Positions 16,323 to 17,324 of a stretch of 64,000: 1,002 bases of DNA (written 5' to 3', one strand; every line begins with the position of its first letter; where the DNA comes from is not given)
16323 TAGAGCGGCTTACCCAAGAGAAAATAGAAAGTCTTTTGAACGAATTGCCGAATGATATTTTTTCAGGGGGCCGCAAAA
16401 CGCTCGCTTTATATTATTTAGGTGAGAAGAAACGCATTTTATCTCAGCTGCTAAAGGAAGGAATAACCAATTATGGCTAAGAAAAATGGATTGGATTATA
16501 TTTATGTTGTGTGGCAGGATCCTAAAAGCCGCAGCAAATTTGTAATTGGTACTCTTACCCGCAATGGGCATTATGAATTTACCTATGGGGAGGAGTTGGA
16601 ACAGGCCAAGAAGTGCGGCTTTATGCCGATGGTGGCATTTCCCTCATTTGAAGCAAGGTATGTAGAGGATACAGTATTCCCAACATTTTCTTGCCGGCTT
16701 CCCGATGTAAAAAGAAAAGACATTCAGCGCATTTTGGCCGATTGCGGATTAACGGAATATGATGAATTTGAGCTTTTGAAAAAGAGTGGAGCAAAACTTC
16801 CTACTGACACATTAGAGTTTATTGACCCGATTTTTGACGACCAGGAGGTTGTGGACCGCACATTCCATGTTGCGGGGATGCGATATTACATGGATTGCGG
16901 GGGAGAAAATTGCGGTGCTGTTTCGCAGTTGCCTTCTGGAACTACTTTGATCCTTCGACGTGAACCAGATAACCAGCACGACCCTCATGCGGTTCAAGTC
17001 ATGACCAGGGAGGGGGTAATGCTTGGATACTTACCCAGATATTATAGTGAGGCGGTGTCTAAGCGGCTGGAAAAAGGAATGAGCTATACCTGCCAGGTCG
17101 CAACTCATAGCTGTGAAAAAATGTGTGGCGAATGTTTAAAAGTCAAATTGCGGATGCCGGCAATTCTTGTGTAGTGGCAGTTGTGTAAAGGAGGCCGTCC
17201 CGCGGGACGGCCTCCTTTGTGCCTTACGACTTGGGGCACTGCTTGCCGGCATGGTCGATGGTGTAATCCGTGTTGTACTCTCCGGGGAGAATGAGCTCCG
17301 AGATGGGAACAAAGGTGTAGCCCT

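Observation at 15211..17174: Tricistronic split-Hip kinase module: Phd/YefM-like protein, N-terminally truncated HipA-family kinase, HipS-like::HIRAN protein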

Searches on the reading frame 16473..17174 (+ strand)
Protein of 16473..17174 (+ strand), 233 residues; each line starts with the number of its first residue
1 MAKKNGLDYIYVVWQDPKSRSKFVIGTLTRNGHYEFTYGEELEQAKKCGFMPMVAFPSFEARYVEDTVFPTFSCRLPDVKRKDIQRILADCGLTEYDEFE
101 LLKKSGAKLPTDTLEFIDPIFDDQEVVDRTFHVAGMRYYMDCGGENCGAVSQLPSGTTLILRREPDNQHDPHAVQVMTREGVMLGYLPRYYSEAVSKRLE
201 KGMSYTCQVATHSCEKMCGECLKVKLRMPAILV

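Call 3: search_protein_families(library=pfam, proteins=[window:16473-17174:+], max_evalue=1)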
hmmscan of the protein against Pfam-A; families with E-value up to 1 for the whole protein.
window:16473-17174:+ (233 aa): 3 families
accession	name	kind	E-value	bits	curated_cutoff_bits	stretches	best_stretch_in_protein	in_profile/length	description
PF08797.16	HIRAN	-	2.6e-16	59.7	24.7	1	131-203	6-70/96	HIRAN domain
PF13657.11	Couple_hipA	-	1e-05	26.4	22.5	1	24-109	9-92/99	HipA N-terminal domain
PF23282.1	WHD_ROQ1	-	0.15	12.7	24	1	65-94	7-36/76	Disease resistance protein Roq1-like, winged-helix domain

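Call 4: search_protein_families(library=ncbifam, proteins=[window:16473-17174:+], max_evalue=1)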
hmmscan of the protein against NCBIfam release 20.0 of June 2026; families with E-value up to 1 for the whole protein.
window:16473-17174:+ (233 aa): 1 family
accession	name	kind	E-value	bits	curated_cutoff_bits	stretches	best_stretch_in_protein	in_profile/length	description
TIGR03071.1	couple_hipA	domain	0.0012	18.9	27.8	1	24-107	10-92/101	HipA N-terminal domain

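Call 5: search_protein_families(library=padloc, proteins=[window:16473-17174:+], max_evalue=1)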
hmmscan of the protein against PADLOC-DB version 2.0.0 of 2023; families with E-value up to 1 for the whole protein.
window:16473-17174:+ (233 aa): 6 families
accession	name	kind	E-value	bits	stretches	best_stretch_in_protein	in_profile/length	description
PDLC04349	PDC-M03B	-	3.1e-91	303.1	1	1-228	1-229/232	-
PDLC04352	PDC-M03B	-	2.4e-52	176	1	9-225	7-223/250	-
PDLC04348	PDC-M03B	-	6.2e-44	148.6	1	9-212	6-211/248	-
PDLC04347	PDC-M03B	-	8e-44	148.1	1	9-211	6-207/245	-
PDLC04351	PDC-M03B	-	3.1e-31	106.8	1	9-218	7-218/255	-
PDLC04346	PDC-M03B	-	8e-16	56.4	1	52-202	3-158/262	-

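Call 29: search_solved_structures(query=window:16473-17174:+, max_evalue=1, show_alignments=3)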
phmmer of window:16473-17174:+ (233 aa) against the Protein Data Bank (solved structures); distinct sequences matched with E-value up to 1: 9.
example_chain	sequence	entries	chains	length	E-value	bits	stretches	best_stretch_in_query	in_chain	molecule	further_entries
3k2y_A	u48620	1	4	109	1.2e-05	28.5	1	129-204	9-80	uncharacterized protein lp_0118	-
4xhp_A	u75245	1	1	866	0.12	15.3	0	49-98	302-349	ParM hybrid fusion protein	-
2mzn_A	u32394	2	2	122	0.29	14.1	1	132-197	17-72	Helicase-like transcription factor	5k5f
5bnh_A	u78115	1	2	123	0.35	13.8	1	132-197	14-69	Helicase-like transcription factor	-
4xzf_A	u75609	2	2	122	0.37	13.7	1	132-197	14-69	Helicase-like transcription factor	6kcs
4s0n_A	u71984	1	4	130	0.38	13.7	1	132-197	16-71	Helicase-like transcription factor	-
4xzg_A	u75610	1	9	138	0.47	13.4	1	132-197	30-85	Helicase-like transcription factor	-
2zki_A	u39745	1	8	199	0.59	13.1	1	36-90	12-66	199aa long hypothetical Trp repressor binding protein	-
3hks_A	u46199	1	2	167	0.61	13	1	47-112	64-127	Eukaryotic translation initiation factor 5A-2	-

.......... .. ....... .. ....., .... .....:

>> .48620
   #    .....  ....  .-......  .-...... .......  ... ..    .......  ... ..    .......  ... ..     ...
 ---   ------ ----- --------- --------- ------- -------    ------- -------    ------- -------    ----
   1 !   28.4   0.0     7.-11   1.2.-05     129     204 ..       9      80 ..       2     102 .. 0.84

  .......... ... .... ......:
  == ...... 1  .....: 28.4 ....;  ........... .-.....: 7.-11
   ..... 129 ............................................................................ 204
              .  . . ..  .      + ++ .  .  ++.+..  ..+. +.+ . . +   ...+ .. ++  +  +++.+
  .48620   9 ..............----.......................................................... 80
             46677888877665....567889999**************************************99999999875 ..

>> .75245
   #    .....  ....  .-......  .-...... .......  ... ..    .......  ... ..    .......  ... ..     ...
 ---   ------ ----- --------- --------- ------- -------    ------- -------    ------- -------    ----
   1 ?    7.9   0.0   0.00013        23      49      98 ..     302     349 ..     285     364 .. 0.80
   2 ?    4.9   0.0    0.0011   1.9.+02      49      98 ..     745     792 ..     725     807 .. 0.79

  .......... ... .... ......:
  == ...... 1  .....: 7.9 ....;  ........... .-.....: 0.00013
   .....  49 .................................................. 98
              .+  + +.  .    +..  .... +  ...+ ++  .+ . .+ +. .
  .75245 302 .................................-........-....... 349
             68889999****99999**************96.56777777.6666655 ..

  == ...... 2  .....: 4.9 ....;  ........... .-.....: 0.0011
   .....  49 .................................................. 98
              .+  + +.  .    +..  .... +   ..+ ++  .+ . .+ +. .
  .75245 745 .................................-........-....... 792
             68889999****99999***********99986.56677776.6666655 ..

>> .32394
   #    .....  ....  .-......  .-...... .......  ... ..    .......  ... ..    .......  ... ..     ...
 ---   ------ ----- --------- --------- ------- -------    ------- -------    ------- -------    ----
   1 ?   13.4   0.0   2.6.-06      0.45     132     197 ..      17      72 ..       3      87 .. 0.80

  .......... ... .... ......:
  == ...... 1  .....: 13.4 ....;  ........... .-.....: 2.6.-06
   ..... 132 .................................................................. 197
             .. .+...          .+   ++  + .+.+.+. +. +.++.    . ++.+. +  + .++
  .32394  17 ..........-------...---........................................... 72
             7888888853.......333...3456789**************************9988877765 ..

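Call 32: find_homologous_proteins(query=window:16473-17174:+, max_evalue=0.00001)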
Query window:16473-17174:+ (233 aa): 140 proteins with E <= 0.00001 among 229 candidates; the best 120 are listed.
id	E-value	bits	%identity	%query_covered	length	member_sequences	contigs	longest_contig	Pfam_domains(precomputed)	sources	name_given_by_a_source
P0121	2.9e-158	543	100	100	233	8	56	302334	PF13657.12,PF08797.17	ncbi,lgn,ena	-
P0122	1.3e-130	452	83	100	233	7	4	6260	PF13657.12,PF08797.17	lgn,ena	-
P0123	1.9e-130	452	82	99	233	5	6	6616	PF13657.12,PF08797.17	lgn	-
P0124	2.3e-130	451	83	99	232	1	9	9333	PF13657.12,PF08797.17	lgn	-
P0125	1.3e-128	446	84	99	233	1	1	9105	PF13657.12,PF08797.17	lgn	-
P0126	3.3e-128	444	82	99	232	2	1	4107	PF13657.12,PF08797.17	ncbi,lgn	-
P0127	1.9e-126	439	81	100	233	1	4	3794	PF13657.12,PF08797.17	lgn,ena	-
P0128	2.8e-124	431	80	99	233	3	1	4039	PF13657.12,PF08797.17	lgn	-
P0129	1.0e-100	354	64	99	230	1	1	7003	PF13657.12,PF08797.17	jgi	-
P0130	3.3e-98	346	63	99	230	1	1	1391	PF13657.12,PF08797.17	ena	-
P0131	2.6e-97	343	62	99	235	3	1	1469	PF13657.12,PF08797.17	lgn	-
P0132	6.1e-96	339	62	98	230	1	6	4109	PF08797.17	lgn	-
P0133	1.3e-95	338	62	100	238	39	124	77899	PF13657.12,PF08797.17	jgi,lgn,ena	-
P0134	3.8e-95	336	63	99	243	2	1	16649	PF13657.12,PF08797.17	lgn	-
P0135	1.7e-94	334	62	98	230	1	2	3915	PF13657.12,PF08797.17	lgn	-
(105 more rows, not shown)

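Call 34: find_encoding_contigs(protein=P0121, flank=10000, max_places=8)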
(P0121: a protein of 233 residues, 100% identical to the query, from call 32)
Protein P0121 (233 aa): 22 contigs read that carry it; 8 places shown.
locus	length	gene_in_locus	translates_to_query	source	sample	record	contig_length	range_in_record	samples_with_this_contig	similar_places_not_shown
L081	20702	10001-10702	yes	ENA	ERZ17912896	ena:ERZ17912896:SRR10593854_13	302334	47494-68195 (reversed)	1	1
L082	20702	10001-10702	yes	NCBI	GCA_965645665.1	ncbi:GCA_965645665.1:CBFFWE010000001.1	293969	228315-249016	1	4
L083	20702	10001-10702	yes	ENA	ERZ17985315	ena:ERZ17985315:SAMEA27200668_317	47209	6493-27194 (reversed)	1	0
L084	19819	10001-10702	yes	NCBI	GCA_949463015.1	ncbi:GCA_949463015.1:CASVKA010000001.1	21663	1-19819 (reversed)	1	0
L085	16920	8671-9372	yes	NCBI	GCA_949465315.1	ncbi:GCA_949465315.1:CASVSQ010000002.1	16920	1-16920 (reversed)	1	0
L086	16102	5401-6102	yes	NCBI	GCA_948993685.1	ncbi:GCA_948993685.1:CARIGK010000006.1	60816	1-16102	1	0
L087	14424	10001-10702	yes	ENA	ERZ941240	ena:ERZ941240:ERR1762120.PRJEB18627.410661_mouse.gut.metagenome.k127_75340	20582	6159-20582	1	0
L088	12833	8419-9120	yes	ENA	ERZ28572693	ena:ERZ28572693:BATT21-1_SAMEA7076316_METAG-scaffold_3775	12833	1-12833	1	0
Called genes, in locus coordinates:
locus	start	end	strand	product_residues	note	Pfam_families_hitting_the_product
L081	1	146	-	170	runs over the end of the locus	PF13238:AAA_18 (weak), PF01202:SKI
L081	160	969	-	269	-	PF05116:S6PP (faint), PF08282:Hydrolase_3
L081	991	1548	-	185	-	PF09515:Thia_YuaJ, PF12822:ECF_trnsprt (weak)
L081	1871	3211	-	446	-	PF03572:Peptidase_S41 (weak)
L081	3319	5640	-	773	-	PF10518:TAT_signal (faint), PF04205:FMN_bind, PF00890:FAD_binding_2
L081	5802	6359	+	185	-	PF00440:TetR_N (weak), PF14278:TetR_C_8 (weak)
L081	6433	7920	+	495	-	PF02446:Glyco_hydro_77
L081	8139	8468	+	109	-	PF08769:Spo0A_C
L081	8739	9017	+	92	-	PF02604:PhdYeFM_antitox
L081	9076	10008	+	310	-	PF07804:HipA_C, PF20613:HipA_2 (weak)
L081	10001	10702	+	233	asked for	PF13657:Couple_hipA (weak), PF08797:HIRAN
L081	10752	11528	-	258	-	PF01522:Polysacc_deac_1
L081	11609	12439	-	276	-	PF00165:HTH_AraC (faint), PF12833:HTH_18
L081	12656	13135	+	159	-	PF13347:MFS_2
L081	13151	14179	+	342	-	PF13347:MFS_2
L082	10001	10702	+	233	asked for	PF13657:Couple_hipA (weak), PF08797:HIRAN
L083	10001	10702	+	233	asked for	PF13657:Couple_hipA (weak), PF08797:HIRAN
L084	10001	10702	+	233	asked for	PF13657:Couple_hipA (weak), PF08797:HIRAN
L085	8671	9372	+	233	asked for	PF13657:Couple_hipA (weak), PF08797:HIRAN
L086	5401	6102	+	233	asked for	PF13657:Couple_hipA (weak), PF08797:HIRAN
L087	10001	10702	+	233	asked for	PF13657:Couple_hipA (weak), PF08797:HIRAN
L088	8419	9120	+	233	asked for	PF13657:Couple_hipA (weak), PF08797:HIRAN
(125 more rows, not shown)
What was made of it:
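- Tried and rejected: Neighbours are housekeeping genes (TetR, MalQ, Spo0A_C, deacetylase, AraC, MFS, AspRS) in all eight strains or contigs recovered (call 34).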

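Call 44: predict_structure(alignment_id=A2)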
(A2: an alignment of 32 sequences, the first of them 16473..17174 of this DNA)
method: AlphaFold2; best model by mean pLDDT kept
length: 233 residues; sequences in the alignment: 32
mean_pLDDT: 88.5   pTM: 0.82
mean pLDDT of the five models: 88.5, 87.8, 86.9, 86.5, 85.2
residues with pLDDT >= 90: 155; 70-90: 58; 50-70: 20; < 50: 0
segments of 3 or more residues with pLDDT < 50: none
pLDDT, mean of each block of 10 residues (from residue 1): 81 90 93 92 94 94 96 93 93 93 85 88 89 80 59 91 92 94 91 95 95 72 92 64
secondary structure, 60 per line:
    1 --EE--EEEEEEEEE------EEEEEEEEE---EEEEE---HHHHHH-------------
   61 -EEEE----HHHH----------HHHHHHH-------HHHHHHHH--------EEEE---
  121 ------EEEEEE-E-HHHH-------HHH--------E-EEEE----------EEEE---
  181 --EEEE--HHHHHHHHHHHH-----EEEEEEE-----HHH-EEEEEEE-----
elements in order: E7-15 E22-30 E34-38 H42-47 E62-65 H70-73 H84-90 H98-105 E114-117 E127-132 H136-139 E160-163 E174-177 E183-186 H189-200 E206-212 E222-228

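Call 48: fold_search(model_id=the predicted structure, library=pdb)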
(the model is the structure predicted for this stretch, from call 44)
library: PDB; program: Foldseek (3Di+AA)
matches with E <= 10: 426; with E <= 0.001: 16
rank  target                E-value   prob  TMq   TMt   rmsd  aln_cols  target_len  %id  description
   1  4xzg_F                1.6e-05  1.00  0.35  0.64   5.1       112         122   17  Crystal structure of HIRAN domain of human HLTF (released 2015-04-15)
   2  3k2y_B                2.3e-05  1.00  0.34  0.72   3.9       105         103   26  Crystal structure of protein lp_0118 from Lactobacillus plantarum,northeast structural genomics consortium target LpR9 (released 2009-11-17)
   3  4xzg_G                2.5e-05  1.00  0.35  0.64   6.6       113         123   17  Crystal structure of HIRAN domain of human HLTF (released 2015-04-15)
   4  4xzg_A                4.0e-05  1.00  0.35  0.65   3.2       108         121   18  Crystal structure of HIRAN domain of human HLTF (released 2015-04-15)
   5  4s0n_D                4.0e-05  1.00  0.35  0.62   5.4       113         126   17  Crystal Structure of HLTF HIRAN Domain bound to DNA (released 2015-05-27)
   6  4xzg_C                4.2e-05  1.00  0.35  0.66   3.3       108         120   18  Crystal structure of HIRAN domain of human HLTF (released 2015-04-15)
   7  3k2y_D                4.5e-05  1.00  0.35  0.76   4.2       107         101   25  Crystal structure of protein lp_0118 from Lactobacillus plantarum,northeast structural genomics consortium target LpR9 (released 2009-11-17)
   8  4s0n_C                4.7e-05  1.00  0.35  0.63   5.3       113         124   17  Crystal Structure of HLTF HIRAN Domain bound to DNA (released 2015-05-27)
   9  3k2y_A                5.0e-05  1.00  0.35  0.73   3.8       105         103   26  Crystal structure of protein lp_0118 from Lactobacillus plantarum,northeast structural genomics consortium target LpR9 (released 2009-11-17)
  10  4xzg_H                5.3e-05  1.00  0.35  0.64   4.5       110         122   17  Crystal structure of HIRAN domain of human HLTF (released 2015-04-15)
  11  3k2y_C                6.7e-05  1.00  0.35  0.74   4.7       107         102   26  Crystal structure of protein lp_0118 from Lactobacillus plantarum,northeast structural genomics consortium target LpR9 (released 2009-11-17)
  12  4s0n_B                7.5e-05  1.00  0.35  0.62   5.4       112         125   16  Crystal Structure of HLTF HIRAN Domain bound to DNA (released 2015-05-27)
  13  4s0n_A                7.9e-05  1.00  0.35  0.64   3.2       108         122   18  Crystal Structure of HLTF HIRAN Domain bound to DNA (released 2015-05-27)
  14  4xzf_A                8.4e-05  1.00  0.35  0.64   2.9       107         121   18  Crystal structure of HIRAN domain of human HLTF in complex with DNA (released 2015-04-15)
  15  5bnh_A                1.2e-04  1.00  0.35  0.64   2.8       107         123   18  Crystal structure of the HLTF HIRAN domain with a ssDNA fragment (released 2016-05-25)
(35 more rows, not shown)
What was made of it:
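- On HipN / HipS-like domain: Foldseek 8ezr_A TMt 0.75, 7vkb_B 0.71, 7ab3_E 0.77, rmsd 2.7-3.3 (call 48).
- On HIRAN domain: Foldseek HLTF 4xzg/4s0n/4xzf TMt ~0.64 and lp_0118 TMt 0.72-0.76 (call 48).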

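Call 55: search_solved_structures(query=A2, max_evalue=1, show_alignments=5)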
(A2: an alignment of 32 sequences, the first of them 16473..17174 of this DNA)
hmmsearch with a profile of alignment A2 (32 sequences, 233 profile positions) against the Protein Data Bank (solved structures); distinct sequences matched with E-value up to 1: 12.
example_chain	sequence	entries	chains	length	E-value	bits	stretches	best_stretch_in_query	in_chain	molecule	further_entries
3k2y_A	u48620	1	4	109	2.8e-07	33.6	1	148-219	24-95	uncharacterized protein lp_0118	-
2mzn_A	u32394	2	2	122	3.1e-05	26.9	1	153-205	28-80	Helicase-like transcription factor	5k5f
4xzf_A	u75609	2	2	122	3.1e-05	26.9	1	153-205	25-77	Helicase-like transcription factor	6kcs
5bnh_A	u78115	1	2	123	3.1e-05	26.9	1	153-205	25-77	Helicase-like transcription factor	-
4s0n_A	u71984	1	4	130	3.6e-05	26.7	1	153-204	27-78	Helicase-like transcription factor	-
4xzg_A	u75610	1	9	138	4.1e-05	26.5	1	153-204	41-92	Helicase-like transcription factor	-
5wxx_A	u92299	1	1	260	0.023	17.5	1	52-129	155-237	McyF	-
5xnk_A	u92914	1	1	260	0.023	17.5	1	52-129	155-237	McyF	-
5wxy_A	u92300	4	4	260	0.023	17.5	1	52-129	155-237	McyF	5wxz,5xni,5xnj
7czo_A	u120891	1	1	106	0.67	12.7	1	34-105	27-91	Uncharacterized protein HI_0666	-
4xdt_A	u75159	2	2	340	0.87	12.3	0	18-72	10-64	FAD:protein FMN transferase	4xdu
1ucr_A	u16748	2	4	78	0.87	12.3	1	51-91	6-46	Protein dsvD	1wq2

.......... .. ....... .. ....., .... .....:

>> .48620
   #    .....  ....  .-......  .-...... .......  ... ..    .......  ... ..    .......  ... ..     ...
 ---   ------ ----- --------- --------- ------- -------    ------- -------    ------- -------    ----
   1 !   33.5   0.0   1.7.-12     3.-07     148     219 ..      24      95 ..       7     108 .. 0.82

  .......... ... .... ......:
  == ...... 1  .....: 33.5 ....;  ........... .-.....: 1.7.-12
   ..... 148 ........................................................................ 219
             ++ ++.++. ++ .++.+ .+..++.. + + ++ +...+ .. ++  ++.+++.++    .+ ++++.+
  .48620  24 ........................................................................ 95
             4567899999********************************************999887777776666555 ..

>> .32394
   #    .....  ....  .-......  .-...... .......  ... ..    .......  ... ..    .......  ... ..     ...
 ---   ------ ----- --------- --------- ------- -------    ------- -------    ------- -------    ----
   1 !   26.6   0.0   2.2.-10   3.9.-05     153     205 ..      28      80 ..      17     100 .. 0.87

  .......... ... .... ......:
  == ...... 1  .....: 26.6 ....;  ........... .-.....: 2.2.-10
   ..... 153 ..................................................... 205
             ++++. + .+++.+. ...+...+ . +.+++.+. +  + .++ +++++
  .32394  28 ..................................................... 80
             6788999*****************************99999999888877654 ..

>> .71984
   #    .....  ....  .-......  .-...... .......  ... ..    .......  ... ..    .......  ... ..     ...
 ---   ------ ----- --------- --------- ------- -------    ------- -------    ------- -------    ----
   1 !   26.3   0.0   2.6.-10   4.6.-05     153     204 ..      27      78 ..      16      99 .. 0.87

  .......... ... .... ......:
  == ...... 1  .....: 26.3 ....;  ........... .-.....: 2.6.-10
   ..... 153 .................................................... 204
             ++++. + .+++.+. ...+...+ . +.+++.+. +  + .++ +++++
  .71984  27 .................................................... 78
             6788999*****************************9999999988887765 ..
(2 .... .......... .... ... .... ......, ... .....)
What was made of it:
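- On HIRAN domain: Profile E 2.8e-7 and 3e-5 (call 55). The alignment to HLTF (calls 29, 55) pairs MRYY(136-139) with LRYY and DNQHD(166-170) with NNPYD.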

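Call 67: search_dna_similar(query=window:16473-17174:+, collection=plasmids, mode=protein, max_rows=15)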
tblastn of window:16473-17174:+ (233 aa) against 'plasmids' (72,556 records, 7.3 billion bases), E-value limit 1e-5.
Records with a match: 7; places in all: 7; records where one place covers at least 80% of the query: 4.
Best place of each record, by identity: <60% 7.
By first word of the organism name: Mycolicibacterium 3; Oscillatoria 1; Nostoc 1; Rhodococcus 1; Nocardiopsis 1.
By predicted mobility (MOB-suite, as given by PLSDB): mobilizable 3; non-mobilizable 3; conjugative 1.
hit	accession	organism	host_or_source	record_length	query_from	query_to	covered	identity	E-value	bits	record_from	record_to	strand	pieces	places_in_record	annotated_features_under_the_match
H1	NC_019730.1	Oscillatoria nigro-viridis PCC 7112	-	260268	10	205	84%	35.0%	2e-23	105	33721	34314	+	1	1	HIRAN domain-containing protein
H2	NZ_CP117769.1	Nostoc sp. UHCC 0926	whole organism,lichen surface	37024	10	204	84%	31.0%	5e-19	92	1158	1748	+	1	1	HIRAN domain-containing protein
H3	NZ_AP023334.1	Mycolicibacterium sp. TY66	-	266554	10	215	88%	28.4%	3e-12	72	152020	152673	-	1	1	hypothetical protein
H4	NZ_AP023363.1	Mycolicibacterium sp. TY81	-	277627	10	215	88%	28.4%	3e-12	72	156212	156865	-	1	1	hypothetical protein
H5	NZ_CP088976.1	Rhodococcus pyridinivorans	pure culture,soil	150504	10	190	78%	30.5%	1e-14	79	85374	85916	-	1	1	HIRAN domain-containing protein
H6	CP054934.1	Nocardiopsis flavescens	Single Cell,marine sediment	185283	10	195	80%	27.4%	1e-8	62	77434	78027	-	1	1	hypothetical protein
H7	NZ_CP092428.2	Mycolicibacterium rufum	-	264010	34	188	67%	30.4%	2e-6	55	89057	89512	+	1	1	HIRAN domain-containing protein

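Call 68: search_dna_similar(query=window:16473-17174:+, collection=phages, mode=protein, max_rows=15)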
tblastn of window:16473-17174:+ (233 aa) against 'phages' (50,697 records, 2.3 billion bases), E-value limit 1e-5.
Records with a match: 12; places in all: 12; records where one place covers at least 80% of the query: 7.
Best place of each record, by identity: <60% 12.
By first word of the organism name: Vibrio 4; Stenotrophomonas 2; Xanthomonas 2; Clostridioides 1; Yersinia 1; Escherichia 1; Variovorax 1.
By host as written in the record: Stenotrophomonas maltophilia YCR3A-1 2; Xanthomonas translucens pv. translucens (DSM 18974) 2; Clostridioides difficile CD500-12 1; Yersinia pestis 1; Escherichia coli U899 (uropathogenic UPEC) 1; Vibrio cyclitrophicus 10N.222.46.E12 1; Vibrio cyclitrophicus 10N.222.46.F12 1; Vibrio cyclitrophicus 10N.286.45.B12 1; and 2 more.
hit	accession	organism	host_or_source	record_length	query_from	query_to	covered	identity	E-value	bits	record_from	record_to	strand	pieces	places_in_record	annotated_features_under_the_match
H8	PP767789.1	Clostridioides phage phiCDKH02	Clostridioides difficile CD500-12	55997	1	228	98%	45.0%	3e-67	229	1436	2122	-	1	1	HIRAN domain-containing protein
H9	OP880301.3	Yersinia phage GMG73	Yersinia pestis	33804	10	201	82%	31.3%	4e-12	71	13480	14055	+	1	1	record has no annotation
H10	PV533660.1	Escherichia phage 899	Escherichia coli U899 (uropathogenic ...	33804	10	201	82%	31.3%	4e-12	71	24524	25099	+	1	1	hypothetical protein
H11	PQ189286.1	Vibrio phage 10N.222.46.E12_PE001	Vibrio cyclitrophicus 10N.222.46.E12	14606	10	230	95%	26.7%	1e-11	69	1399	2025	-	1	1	hypothetical protein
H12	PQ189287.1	Vibrio phage 10N.222.46.F12_PE001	Vibrio cyclitrophicus 10N.222.46.F12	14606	10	230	95%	26.7%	1e-11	69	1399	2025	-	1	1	hypothetical protein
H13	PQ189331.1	Vibrio phage 10N.286.45.B12_PE002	Vibrio cyclitrophicus 10N.286.45.B12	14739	10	230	95%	26.7%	1e-11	69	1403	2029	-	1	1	hypothetical protein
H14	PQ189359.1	Vibrio phage 10N.286.55.A12_PE001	Vibrio cyclitrophicus 10N.286.55.A12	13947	10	201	82%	28.1%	4e-11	68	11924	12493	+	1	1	hypothetical protein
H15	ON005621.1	Stenotrophomonas phage A1432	Stenotrophomonas maltophilia YCR3A-1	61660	149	208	26%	46.7%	4e-7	56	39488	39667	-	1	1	hypothetical protein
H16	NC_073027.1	Stenotrophomonas phage A1432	Stenotrophomonas maltophilia YCR3A-1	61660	149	208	26%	46.7%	4e-7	56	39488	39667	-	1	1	hypothetical protein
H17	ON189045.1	Xanthomonas phage Elanor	Xanthomonas translucens pv. translucens ...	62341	149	208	26%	46.7%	1e-6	54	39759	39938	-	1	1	hypothetical protein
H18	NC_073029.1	Xanthomonas phage Elanor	Xanthomonas translucens pv. translucens ...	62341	149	208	26%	46.7%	1e-6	54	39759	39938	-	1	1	hypothetical protein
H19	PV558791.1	Variovorax phage VBv52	Variovorax boronicumulans DSM 21722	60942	149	208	26%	45.0%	6e-6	52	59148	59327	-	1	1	record has no annotation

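Call 69: get_annotated_region(hit=H8, flank=3500)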
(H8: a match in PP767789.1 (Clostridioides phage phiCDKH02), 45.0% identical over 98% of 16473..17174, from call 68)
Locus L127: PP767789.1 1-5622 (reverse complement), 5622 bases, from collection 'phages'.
description: Clostridioides phage phiCDKH02, complete genome.
organism: Clostridioides phage phiCDKH02 (NCBI taxid 3145026)
taxonomy: Viruses
host: Clostridioides difficile CD500-12; source: clinical sample; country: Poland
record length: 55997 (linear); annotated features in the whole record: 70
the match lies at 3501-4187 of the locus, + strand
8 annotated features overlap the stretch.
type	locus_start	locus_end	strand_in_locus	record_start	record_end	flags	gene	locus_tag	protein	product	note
CDS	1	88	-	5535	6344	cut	-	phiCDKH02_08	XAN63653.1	antirepressor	-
CDS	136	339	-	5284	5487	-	-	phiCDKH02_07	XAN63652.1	helix-turn-helix domain-containing protein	-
CDS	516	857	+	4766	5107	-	-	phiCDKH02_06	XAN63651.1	XRE family transcriptional regulator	-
CDS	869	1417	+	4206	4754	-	-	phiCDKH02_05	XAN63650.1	helix-turn-helix transcriptional regulator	-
CDS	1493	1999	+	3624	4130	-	-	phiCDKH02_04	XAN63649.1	ImmA/IrrE family metallo-endopeptidase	-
CDS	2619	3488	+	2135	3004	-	-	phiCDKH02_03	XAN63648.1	HipA domain-containing protein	-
CDS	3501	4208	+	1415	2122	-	-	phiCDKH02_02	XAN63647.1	HIRAN domain-containing protein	-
CDS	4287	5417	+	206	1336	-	-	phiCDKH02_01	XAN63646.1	site-specific integrase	-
